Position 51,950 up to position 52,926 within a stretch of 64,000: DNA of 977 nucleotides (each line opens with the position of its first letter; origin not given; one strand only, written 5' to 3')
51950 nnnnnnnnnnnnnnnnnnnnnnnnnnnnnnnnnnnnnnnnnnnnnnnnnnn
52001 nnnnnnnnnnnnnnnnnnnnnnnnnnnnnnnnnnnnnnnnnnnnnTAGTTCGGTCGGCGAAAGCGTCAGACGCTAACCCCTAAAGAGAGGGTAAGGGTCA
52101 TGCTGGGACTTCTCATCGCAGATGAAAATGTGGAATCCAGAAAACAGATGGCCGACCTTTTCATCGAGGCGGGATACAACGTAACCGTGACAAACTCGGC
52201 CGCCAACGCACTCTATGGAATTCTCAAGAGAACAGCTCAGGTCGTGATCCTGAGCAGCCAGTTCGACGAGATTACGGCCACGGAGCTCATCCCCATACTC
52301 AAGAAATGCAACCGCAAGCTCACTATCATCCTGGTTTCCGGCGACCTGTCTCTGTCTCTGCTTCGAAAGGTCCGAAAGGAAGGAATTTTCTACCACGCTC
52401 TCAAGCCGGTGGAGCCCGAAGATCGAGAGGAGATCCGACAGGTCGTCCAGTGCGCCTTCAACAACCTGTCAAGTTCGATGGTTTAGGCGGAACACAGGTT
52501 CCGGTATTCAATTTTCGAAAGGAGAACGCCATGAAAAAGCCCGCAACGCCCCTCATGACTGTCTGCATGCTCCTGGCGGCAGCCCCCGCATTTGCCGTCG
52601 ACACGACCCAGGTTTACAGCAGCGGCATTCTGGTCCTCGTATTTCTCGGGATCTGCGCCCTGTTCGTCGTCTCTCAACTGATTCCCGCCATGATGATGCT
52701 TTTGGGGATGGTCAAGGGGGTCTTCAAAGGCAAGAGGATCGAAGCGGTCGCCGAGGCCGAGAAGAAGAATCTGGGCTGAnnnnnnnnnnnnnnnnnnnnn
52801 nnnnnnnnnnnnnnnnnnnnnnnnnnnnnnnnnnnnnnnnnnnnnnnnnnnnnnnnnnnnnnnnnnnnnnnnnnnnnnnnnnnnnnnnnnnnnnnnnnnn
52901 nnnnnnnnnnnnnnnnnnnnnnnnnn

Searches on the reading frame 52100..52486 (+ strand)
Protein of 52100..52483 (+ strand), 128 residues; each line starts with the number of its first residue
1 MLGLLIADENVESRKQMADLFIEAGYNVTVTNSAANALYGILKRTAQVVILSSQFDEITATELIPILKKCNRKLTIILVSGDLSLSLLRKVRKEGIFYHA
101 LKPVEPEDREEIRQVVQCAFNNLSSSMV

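Call 3: search_protein_families(library=pfam, max_evalue=1, proteins=[window:52100-52483:+])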
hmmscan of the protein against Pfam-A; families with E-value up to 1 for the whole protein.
seq(128 aa): 4 families
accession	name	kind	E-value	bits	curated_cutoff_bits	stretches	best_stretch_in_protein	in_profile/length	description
PF00072.30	Response_reg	-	6e-10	39.7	30.2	1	5-108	2-105/111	Response regulator receiver domain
PF01316.27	Arg_repressor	-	0.016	15.4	27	0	5-29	13-37/70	Arginine repressor, DNA binding domain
PF09670.15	Cas_Cas02710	-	0.031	14.4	27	1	85-119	115-149/153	Csm6 HEPN domain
PF01248.31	Ribosomal_L7Ae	-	0.093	12.9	22.1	1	41-81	27-66/95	Ribosomal protein L7Ae/L30e/S12e/Gadd45 family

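Call 4: search_protein_families(library=ncbifam, max_evalue=1, proteins=[window:52100-52483:+])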
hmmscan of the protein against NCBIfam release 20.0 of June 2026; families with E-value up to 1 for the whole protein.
seq(128 aa): 26 families (the best 25 are shown)
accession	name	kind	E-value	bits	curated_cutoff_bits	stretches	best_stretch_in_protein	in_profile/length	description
NF006900.1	PRK09390.1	equivalog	1.4e-06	28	255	1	6-122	9-122/203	response regulator FixJ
NF052313.1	T9SS_RR_PorX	equivalog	3.6e-06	26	300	1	4-107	3-106/513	T9SS response regulator signal transducer PorX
NF047793.1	ResRegPgtA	equivalog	4.4e-06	25.8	650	1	5-108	9-112/414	two-component system response regulator PgtA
NF051870.1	NAssimRespRegNtrX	equivalog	6.6e-06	25.3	600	1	3-105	3-107/452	nitrogen assimilation response regulator NtrX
NF008469.0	PRK11361.1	equivalog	9.7e-06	24.5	714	1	4-121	7-121/461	acetoacetate metabolism transcriptional regulator AtoC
TIGR01818.1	ntrC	equivalog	2.7e-05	23.2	558.6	1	5-121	2-115/463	nitrogen regulation protein NR(I)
NF011695.0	PRK15115.1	equivalog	3.3e-05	22.8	763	1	4-121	9-123/445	two-component system response regulator GlrR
NF007969.0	PRK10693.1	equivalog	9.4e-05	21.6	329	1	5-126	11-131/337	two-component system response regulator RssB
NF045505.1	RR_RssB_Pseudo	equivalog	0.00014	21.1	700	1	4-105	8-109/394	two-component system response regulator RssB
NF041832.1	near_NosP_CTERM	subfamily_domain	0.00037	19.7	400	1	5-107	255-360/370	NahK/ErcS family hybrid sensor histidine kinase/response regulator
NF008677.0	PRK11697.1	equivalog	0.00046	19.6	246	1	1-107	1-106/238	two-component system response regulator BtsR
NF008034.0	PRK10766.1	equivalog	0.0025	17.3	275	1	5-82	6-82/231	two-component system response regulator TorR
NF045901.1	HisKinLetSLeg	equivalog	0.0031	15.6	1650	1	4-107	674-779/906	two-component system sensor histidine kinase LetS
NF033791.1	ActR_PrrA_rreg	equivalog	0.0067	16.4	250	1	4-108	4-108/173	ActR/PrrA/RegA family redox response regulator transcription factor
NF007689.0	PRK10365.1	equivalog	0.007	15.2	760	1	4-106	8-110/441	sigma-54-dependent response regulator transcription factor ZraR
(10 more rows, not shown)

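Call 34: find_homologous_proteins(query=A4, max_evalue=0.00001)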
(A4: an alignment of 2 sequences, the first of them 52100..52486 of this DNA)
Query A4 (2 sequences) (128 aa, profile of the alignment): 1291 proteins with E <= 0.00001 among 1508 candidates; the best 120 are listed.
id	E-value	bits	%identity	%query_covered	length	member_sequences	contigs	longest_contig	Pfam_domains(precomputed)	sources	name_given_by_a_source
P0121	4.1e-72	258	48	94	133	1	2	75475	PF00072.31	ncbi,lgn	-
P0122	1.5e-67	243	100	100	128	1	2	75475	PF00072.31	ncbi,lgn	-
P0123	7.1e-65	235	47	94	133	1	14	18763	PF00072.31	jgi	jgi:DNA-binding NtrC family response regulator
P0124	9.9e-64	231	94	98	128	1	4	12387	PF00072.31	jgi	jgi:DNA-binding NtrC family response regulator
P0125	1.1e-63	231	94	98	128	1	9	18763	PF00072.31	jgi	jgi:DNA-binding NtrC family response regulator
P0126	1.9e-63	230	48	94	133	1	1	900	PF00072.31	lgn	-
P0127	1.5e-62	227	55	95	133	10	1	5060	PF00072.31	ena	-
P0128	2.3e-62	227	55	95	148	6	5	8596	PF00072.31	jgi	jgi:DNA-binding NtrC family response regulator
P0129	4.5e-62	226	87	98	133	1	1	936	PF00072.31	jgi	jgi:DNA-binding NtrC family response regulator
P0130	5.5e-62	225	55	95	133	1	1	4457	PF00072.31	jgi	-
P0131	6.0e-62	225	86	98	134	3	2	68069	PF00072.31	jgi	jgi:DNA-binding NtrC family response regulator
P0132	8.2e-62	225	86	98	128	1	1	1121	PF00072.31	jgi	-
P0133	8.4e-62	225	86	98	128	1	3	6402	PF00072.31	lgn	-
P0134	1.0e-61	224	87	98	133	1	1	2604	PF00072.31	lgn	-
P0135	1.3e-61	224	55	95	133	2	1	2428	PF00072.31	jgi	jgi:DNA-binding NtrC family response regulator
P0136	1.4e-61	224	86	98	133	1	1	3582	PF00072.31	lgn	-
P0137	1.5e-61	224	55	95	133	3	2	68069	PF00072.31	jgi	jgi:DNA-binding NtrC family response regulator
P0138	1.7e-61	224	90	98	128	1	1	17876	PF00072.31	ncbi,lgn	-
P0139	1.7e-61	224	85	98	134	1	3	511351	PF00072.31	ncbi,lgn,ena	-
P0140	1.8e-61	224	86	98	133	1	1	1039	PF00072.31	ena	-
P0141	2.0e-61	224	85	98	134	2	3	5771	PF00072.31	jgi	jgi:DNA-binding NtrC family response regulator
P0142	2.5e-61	223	85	98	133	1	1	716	PF00072.31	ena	-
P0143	2.8e-61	223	84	98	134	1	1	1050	PF00072.31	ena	-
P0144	3.1e-61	223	53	95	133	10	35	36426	PF00072.31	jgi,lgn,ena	jgi:DNA-binding NtrC family response regulator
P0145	4.0e-61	223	57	95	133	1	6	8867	PF00072.31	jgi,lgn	-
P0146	1.6e-60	221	84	98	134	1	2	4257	PF00072.31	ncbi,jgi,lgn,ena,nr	ncbi:MAG TPA: response regulator [Desulfuromonadales bacterium]|nr:response regulator [Desulfuromona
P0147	1.6e-60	221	83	98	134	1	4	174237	PF00072.31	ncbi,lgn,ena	-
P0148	2.3e-60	220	79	98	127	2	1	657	PF00072.31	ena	-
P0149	2.8e-60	220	84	98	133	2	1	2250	PF00072.31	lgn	-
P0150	3.2e-60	220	81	98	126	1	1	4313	PF00072.31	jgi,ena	-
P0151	3.4e-60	220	53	95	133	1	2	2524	PF00072.31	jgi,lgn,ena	-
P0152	3.4e-60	220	83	96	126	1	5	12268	PF00072.31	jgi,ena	jgi:DNA-binding NtrC family response regulator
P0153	4.9e-60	219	82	98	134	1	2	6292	PF00072.31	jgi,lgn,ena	-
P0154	5.8e-60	219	55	95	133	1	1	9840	PF00072.31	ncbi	-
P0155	5.9e-60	219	80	98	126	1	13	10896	PF00072.31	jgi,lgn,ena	jgi:DNA-binding NtrC family response regulator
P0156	6.3e-60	219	82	96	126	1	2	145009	PF00072.31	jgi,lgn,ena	jgi:DNA-binding NtrC family response regulator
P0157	6.5e-60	219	85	98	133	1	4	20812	PF00072.31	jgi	jgi:DNA-binding NtrC family response regulator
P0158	8.4e-60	218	82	98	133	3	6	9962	PF00072.31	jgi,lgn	-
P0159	9.3e-60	218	83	98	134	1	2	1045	PF00072.31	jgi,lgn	jgi:DNA-binding NtrC family response regulator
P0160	1.2e-59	218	81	94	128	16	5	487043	PF00072.31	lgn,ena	-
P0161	1.3e-59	218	54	95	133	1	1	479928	PF00072.31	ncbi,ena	-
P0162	1.3e-59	218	78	98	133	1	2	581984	PF00072.31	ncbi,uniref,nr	ncbi:response regulator [Geotalea toluenoxydans]|uniref:response regulator n=1 Tax=Geotalea toluenox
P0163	1.5e-59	217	52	95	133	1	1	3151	PF00072.31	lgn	-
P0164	1.6e-59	217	76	98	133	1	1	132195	PF00072.31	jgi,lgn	jgi:DNA-binding NtrC family response regulator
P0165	2.2e-59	217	77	98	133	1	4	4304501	PF00072.31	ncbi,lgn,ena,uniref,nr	ncbi:response receiver [Geotalea daltonii FRC-32]|uniref:Response receiver n=1 Tax=Geotalea daltonii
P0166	2.4e-59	217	81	99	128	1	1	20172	PF00072.31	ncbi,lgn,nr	ncbi:MAG: response regulator [Desulfuromonadales bacterium]|nr:response regulator [Desulfuromonadale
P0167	2.5e-59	217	76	98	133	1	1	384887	PF00072.31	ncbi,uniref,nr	ncbi:response regulator [Geotalea sp. SG265]|uniref:response regulator n=1 Tax=Geotalea sp. SG265 Ta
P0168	2.5e-59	217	82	96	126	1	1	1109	PF00072.31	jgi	jgi:DNA-binding NtrC family response regulator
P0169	3.0e-59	216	79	98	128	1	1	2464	PF00072.31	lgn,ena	-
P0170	4.2e-59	216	78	98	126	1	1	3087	PF00072.31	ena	-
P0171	4.3e-59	216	80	96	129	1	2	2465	PF00072.31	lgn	-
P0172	4.7e-59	216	78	98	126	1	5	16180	PF00072.31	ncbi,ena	-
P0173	5.3e-59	216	83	98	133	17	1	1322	PF00072.31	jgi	jgi:DNA-binding NtrC family response regulator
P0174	5.4e-59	216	53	95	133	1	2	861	PF00072.31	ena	-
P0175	5.5e-59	216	82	94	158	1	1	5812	PF00072.31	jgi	jgi:DNA-binding NtrC family response regulator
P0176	6.2e-59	215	79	98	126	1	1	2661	PF00072.31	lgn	-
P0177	6.5e-59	215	79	98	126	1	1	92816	PF00072.31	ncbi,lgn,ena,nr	ncbi:MAG: response regulator [Geobacteraceae bacterium]|nr:MAG: response regulator [Geobacteraceae b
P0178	6.6e-59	215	79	95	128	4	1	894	PF00072.31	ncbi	-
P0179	7.5e-59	215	79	96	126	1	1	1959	PF00072.31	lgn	-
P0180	8.0e-59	215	77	98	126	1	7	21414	PF00072.31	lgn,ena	-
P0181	8.7e-59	215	80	96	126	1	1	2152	PF00072.31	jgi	jgi:DNA-binding NtrC family response regulator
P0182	8.8e-59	215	77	98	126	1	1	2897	PF00072.31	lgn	-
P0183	8.8e-59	215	76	98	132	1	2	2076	PF00072.31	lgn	-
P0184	9.0e-59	215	77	98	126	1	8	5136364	PF00072.31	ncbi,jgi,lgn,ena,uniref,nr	ncbi:response regulator [Geotalea uraniireducens]|uniref:Response regulator receiver protein n=1 Tax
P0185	9.6e-59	215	76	96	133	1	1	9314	PF00072.31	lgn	-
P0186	1.0e-58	215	54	95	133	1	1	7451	PF00072.31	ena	-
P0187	1.1e-58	215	54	95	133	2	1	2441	PF00072.31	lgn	-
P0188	1.3e-58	214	54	95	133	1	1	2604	PF00072.31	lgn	-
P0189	1.5e-58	214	77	98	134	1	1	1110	PF00072.31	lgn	-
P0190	1.5e-58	214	84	97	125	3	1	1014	PF00072.31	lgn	-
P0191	1.9e-58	214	79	95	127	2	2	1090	PF00072.31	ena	-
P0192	2.2e-58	214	53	95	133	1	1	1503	PF00072.31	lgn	-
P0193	2.4e-58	214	75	98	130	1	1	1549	PF00072.31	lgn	-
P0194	2.7e-58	213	55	95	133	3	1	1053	PF00072.31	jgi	jgi:DNA-binding NtrC family response regulator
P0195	3.1e-58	213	53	95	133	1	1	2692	PF00072.31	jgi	-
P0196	4.6e-58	213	75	98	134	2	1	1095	PF00072.31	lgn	-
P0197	6.2e-58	212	75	98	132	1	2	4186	PF00072.31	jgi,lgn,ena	-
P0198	6.3e-58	212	75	98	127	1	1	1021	PF00072.31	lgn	-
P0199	6.8e-58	212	52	98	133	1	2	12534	PF00072.31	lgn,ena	-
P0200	7.8e-58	212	79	98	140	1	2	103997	PF00072.31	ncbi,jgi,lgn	-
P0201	8.4e-58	212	76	98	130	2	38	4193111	PF00072.31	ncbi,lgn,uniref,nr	ncbi:response regulator [Geotalea uraniireducens]|uniref:Response regulator n=1 Tax=Geotalea uraniir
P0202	9.1e-58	212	78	98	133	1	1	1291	PF00072.31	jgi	jgi:DNA-binding NtrC family response regulator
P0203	9.2e-58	212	78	98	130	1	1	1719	PF00072.31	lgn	-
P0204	1.1e-57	211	77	98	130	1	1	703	PF00072.31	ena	-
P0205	1.6e-57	211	80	96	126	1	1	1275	PF00072.31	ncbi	-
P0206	1.6e-57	211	75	96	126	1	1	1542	PF00072.31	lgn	-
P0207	1.8e-57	211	52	95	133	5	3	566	PF00072.31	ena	-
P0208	2.0e-57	211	52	95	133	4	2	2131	PF00072.31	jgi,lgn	-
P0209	2.2e-57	210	75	96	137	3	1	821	PF00072.31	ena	-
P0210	2.6e-57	210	76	98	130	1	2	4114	PF00072.31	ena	-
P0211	3.2e-57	210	72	98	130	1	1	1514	PF00072.31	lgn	-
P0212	4.0e-57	210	75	98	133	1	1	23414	PF00072.31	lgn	-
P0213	4.0e-57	210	75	98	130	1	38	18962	PF00072.31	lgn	-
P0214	4.4e-57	209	72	98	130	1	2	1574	PF00072.31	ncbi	-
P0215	5.1e-57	209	78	97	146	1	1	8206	PF00072.31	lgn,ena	-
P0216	5.7e-57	209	73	98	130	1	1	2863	PF00072.31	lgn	-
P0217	6.1e-57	209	75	98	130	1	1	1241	PF00072.31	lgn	-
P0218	6.4e-57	209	71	98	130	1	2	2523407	PF00072.31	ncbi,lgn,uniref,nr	ncbi:response regulator [Geobacter hydrogenophilus]|uniref:Response regulator n=1 Tax=Geobacter hydr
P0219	6.6e-57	209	71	98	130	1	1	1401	PF00072.31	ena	-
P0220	6.7e-57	209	75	98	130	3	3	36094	PF00072.31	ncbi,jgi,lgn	-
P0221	6.8e-57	209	71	98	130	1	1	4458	PF00072.31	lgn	-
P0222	7.0e-57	209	76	99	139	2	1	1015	PF00072.31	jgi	jgi:DNA-binding NtrC family response regulator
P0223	7.8e-57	209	72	98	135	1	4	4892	PF00072.31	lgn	-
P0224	8.7e-57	209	71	98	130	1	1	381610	PF00072.31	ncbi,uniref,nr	ncbi:response regulator [Geobacter grbiciae]|uniref:response regulator n=1 Tax=Geobacter grbiciae Ta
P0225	9.3e-57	208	78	98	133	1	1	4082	PF00072.31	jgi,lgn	-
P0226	9.5e-57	208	52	95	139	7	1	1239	PF00072.31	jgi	jgi:DNA-binding NtrC family response regulator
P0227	9.9e-57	208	50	94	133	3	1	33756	PF00072.31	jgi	-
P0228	9.9e-57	208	74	98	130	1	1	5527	PF00072.31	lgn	-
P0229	1.1e-56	208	73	98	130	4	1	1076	PF00072.31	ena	-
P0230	1.4e-56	208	72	100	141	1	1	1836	PF00072.31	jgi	jgi:DNA-binding NtrC family response regulator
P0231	1.7e-56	208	74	98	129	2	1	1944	PF00072.31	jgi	-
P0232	2.6e-56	207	75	98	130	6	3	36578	PF00072.31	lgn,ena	-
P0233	2.9e-56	207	76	96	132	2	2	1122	PF00072.31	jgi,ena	-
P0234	3.0e-56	207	71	98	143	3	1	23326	PF00072.31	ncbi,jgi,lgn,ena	-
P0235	3.1e-56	207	71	98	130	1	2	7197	PF00072.31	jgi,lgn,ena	jgi:DNA-binding NtrC family response regulator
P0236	3.2e-56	207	72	96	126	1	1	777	PF00072.31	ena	-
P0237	3.8e-56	206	77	96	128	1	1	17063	PF00072.31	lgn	-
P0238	4.4e-56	206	72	96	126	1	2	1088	PF00072.31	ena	-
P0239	4.4e-56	206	75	99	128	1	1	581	PF00072.31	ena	-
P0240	5.5e-56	206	72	98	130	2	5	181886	PF00072.31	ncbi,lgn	-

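Call 47: find_encoding_contigs(protein=P0218, flank=9000, max_places=2)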
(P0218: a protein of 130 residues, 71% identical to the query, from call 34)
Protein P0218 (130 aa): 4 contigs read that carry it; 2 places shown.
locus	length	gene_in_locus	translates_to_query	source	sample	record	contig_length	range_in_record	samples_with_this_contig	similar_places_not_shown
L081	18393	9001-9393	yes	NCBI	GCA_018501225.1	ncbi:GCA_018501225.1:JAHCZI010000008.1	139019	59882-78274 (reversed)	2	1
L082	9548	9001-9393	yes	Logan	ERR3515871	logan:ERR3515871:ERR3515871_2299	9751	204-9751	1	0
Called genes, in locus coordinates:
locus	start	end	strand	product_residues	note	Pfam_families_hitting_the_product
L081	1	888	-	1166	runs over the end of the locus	PF00128:Alpha-amylase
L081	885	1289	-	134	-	PF00462:Glutaredoxin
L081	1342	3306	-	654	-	PF25225:DUF7843, PF13387:Lnb_N, PF25222:DUF7840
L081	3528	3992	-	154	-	PF11220:DUF3015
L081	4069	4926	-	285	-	PF06500:FrsA-like (weak), PF02129:Peptidase_S15 (weak), PF12146:Hydrolase_4, PF00561:Abhydrolase_1, PF12697:Abhydrolase_6, PF20434:BD-FAE (faint), PF05448:AXE1 (weak)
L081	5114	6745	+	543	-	PF00672:HAMP, PF00512:HisKA, PF02518:HATPase_c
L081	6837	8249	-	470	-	PF00072:Response_reg, PF00158:Sigma54_activat, PF14532:Sigma54_activ_2, PF00004:AAA (weak), PF07724:AAA_2 (weak), PF07728:AAA_5, PF25601:AAA_lid_14, PF02954:HTH_8 (weak), +1 more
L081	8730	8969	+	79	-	-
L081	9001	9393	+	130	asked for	PF00072:Response_reg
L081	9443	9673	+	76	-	-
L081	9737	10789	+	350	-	PF14522:Cytochrome_C7 (faint), PF14537:Cytochrom_c3_2 (faint), PF22113:Mtrc-MtrF_II-IV_dom (faint), PF22678:Cytochrom_c_NrfB-like (faint), PF09699:Paired_CXXCH_1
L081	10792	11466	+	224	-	PF01292:Ni_hydr_CYTB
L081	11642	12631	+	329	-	PF02085:Cytochrom_CIII (faint), PF14522:Cytochrome_C7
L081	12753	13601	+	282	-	PF21563:Mcp40H-20_sensor (faint), PF00672:HAMP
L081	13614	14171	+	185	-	PF04893:Yip1 (weak)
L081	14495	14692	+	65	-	PF02597:ThiS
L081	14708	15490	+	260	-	PF05690:ThiG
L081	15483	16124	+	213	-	PF02581:TMP-TENI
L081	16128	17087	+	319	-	PF04055:Radical_SAM, PF16199:Radical_SAM_C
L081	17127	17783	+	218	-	PF01557:FAA_hydrolase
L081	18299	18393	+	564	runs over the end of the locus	PF00672:HAMP, PF00015:MCPsignal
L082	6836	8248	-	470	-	PF00072:Response_reg, PF00158:Sigma54_activat, PF14532:Sigma54_activ_2, PF13245:AAA_19 (weak), PF00004:AAA (weak), PF07724:AAA_2 (weak), PF07728:AAA_5, PF25601:AAA_lid_14, +1 more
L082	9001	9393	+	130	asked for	PF00072:Response_reg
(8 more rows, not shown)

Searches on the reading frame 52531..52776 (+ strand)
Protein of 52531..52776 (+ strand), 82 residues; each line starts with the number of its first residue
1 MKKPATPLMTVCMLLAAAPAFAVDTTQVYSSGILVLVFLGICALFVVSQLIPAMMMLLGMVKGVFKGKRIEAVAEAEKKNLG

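Call 3: search_protein_families(library=pfam, max_evalue=1, proteins=[window:52531-52776:+])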
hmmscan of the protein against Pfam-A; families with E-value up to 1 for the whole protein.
seq(82 aa): 1 family
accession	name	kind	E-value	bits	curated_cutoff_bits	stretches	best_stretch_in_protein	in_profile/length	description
PF09600.15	Cyd_oper_YbgE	-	0.089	13.6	25.2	1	8-46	10-47/79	Cyd operon protein YbgE (Cyd_oper_YbgE)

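Call 4: search_protein_families(library=ncbifam, max_evalue=1, proteins=[window:52531-52776:+])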
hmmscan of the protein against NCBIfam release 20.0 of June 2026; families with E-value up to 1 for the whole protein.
seq(82 aa): 2 families
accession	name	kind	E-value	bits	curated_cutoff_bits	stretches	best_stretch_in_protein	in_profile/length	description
NF041635.1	STM3941_fam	subfamily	0.015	15.2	40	1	9-51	9-57/157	STM3941 family protein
TIGR04408.1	LptG_lptG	equivalog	0.5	8.9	240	1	2-50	269-316/351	LPS export ABC transporter permease LptG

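Call 39: search_protein_representatives(alignment_id=A3)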
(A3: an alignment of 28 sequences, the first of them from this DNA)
Query: 28 sequences, 81 profile positions. Proteins with E-value up to 0.001 (for the whole library): 673; up to 1e-10: 252; up to 1e-30: 0. The best 150 are listed.
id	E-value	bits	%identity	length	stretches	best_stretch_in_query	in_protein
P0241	1.0e-28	115.1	-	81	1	1-79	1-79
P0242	5.2e-25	103.2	-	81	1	1-74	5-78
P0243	1.0e-23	99.1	-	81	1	1-80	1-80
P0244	1.0e-23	99.1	-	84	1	1-77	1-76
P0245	2.8e-23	97.7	-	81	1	1-78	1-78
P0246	1.1e-22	95.8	-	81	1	1-78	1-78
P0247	4.8e-22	93.8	-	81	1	1-76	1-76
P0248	8.3e-22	93.0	-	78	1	1-75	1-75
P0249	1.1e-21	92.6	-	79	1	1-73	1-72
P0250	1.4e-21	92.2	-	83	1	4-76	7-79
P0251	1.7e-21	92.0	-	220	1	1-79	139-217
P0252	2.1e-21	91.7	-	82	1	1-73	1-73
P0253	3.5e-21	91.0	-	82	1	1-76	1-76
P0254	5.7e-21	90.3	-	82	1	1-77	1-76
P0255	8.5e-21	89.8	-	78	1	1-75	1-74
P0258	1.3e-20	89.2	-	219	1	1-78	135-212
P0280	3.7e-17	78.1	-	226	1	1-77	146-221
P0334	1.3e-14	69.9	-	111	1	1-80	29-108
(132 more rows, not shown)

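Call 69: find_encoding_contigs(protein=P0334, flank=7000, max_places=2)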
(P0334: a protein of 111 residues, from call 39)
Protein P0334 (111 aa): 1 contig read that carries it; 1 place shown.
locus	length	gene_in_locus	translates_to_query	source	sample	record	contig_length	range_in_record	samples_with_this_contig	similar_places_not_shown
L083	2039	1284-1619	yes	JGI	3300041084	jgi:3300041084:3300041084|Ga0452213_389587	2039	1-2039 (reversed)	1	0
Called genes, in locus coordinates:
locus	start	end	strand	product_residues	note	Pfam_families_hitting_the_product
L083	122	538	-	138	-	PF12903:DUF3830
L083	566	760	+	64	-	-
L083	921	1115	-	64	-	-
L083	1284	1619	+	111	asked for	-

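Call 71: predict_structure(alignment_id=A5)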
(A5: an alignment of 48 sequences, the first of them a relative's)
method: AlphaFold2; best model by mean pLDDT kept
length: 219 residues; sequences in the alignment: 48
mean_pLDDT: 84.2   pTM: 0.56
mean pLDDT of the five models: 84.2, 83.7, 82.5, 81.0, 80.9
residues with pLDDT >= 90: 108; 70-90: 82; 50-70: 27; < 50: 2
segments of 3 or more residues with pLDDT < 50: none
pLDDT, mean of each block of 10 residues (from residue 1): 94 95 95 95 91 94 91 91 79 77 84 92 68 58 79 57 69 91 92 92 88 81
secondary structure, 60 per line:
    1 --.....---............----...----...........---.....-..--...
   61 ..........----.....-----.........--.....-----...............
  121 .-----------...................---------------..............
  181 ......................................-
elements in order: E3-7 H11-22 E27-29 H34-44 E48-52 H60-70 E75-79 H85-93 E96-100 H106-121 H133-151 H167-218

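Call 74: fold_search(model_id=the predicted structure, library=pdb)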
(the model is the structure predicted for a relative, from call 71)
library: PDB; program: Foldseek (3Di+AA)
matches with E <= 10: 1742; with E <= 0.001: 524
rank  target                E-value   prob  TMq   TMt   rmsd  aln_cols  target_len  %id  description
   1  1srr_A                4.2e-09  1.00  0.49  0.87   1.7       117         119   21  CRYSTAL STRUCTURE OF A PHOSPHATASE RESISTANT MUTANT OF SPORULATION RESPONSE REGULATOR SPO0F FROM BACILLUS SUBTILIS (released 1997-04-21)
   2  1nat                  2.6e-08  1.00  0.49  0.88   1.6       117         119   21  CRYSTAL STRUCTURE OF SPOOF FROM BACILLUS SUBTILIS (released 1998-10-14)
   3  6ifh                  3.1e-08  1.00  0.51  0.91   1.7       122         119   19  Unphosphorylated Spo0F from Paenisporosarcina sp. TG-14 (released 2019-01-16)
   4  3q15_C                3.3e-08  1.00  0.49  0.89   1.6       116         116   22  Crystal Structure of RapH complexed with Spo0F (released 2011-02-23)
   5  1srr_C                4.9e-08  1.00  0.48  0.85   1.7       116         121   22  CRYSTAL STRUCTURE OF A PHOSPHATASE RESISTANT MUTANT OF SPORULATION RESPONSE REGULATOR SPO0F FROM BACILLUS SUBTILIS (released 1997-04-21)
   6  1pey_C                7.3e-08  1.00  0.49  0.86   1.7       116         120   22  Crystal structure of the Response Regulator Spo0F complexed with Mn2+ (released 2004-05-18)
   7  1m5t                  9.4e-08  1.00  0.51  0.86   2.2       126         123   14  CRYSTAL STRUCTURE OF THE RESPONSE REGULATOR DIVK (released 2002-11-15)
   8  4kfc_B                1.3e-07  1.00  0.50  0.49   1.8       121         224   16  Crystal structure of a hyperactive mutant of response regulator KdpE complexed to its promoter DNA (released 2014-02-19)
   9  1srr_B                1.4e-07  1.00  0.49  0.87   1.6       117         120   22  CRYSTAL STRUCTURE OF A PHOSPHATASE RESISTANT MUTANT OF SPORULATION RESPONSE REGULATOR SPO0F FROM BACILLUS SUBTILIS (released 1997-04-21)
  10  3crn_B                2.3e-07  1.00  0.51  0.86   1.7       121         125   16  Crystal structure of response regulator receiver domain protein (CheY-like) from Methanospirillum hungatei JF-1 (released 2008-04-22)
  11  3cfy                  2.5e-07  1.00  0.50  0.82   1.7       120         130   13  Crystal structure of signal receiver domain of putative Luxo repressor protein from Vibrio parahaemolyticus (released 2008-03-18)
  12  8fk2_A                2.9e-07  1.00  0.50  0.86   2.0       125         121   16  The N-terminal VicR from Streptococcus mutans (released 2023-10-25)
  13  6zxb_A                2.9e-07  1.00  0.49  0.37   2.1       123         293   20  Diguanylate cyclase DgcR (I-site mutant) in native state (released 2021-03-31)
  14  7pva_D                3.5e-07  1.00  0.49  0.22  14.3       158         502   14  1.9 Angstrom crystal structure of dimeric PorX, co-crystallized in the presence of zinc (released 2022-12-14)
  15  7pva_B                3.7e-07  1.00  0.49  0.22  14.3       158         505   14  1.9 Angstrom crystal structure of dimeric PorX, co-crystallized in the presence of zinc (released 2022-12-14)
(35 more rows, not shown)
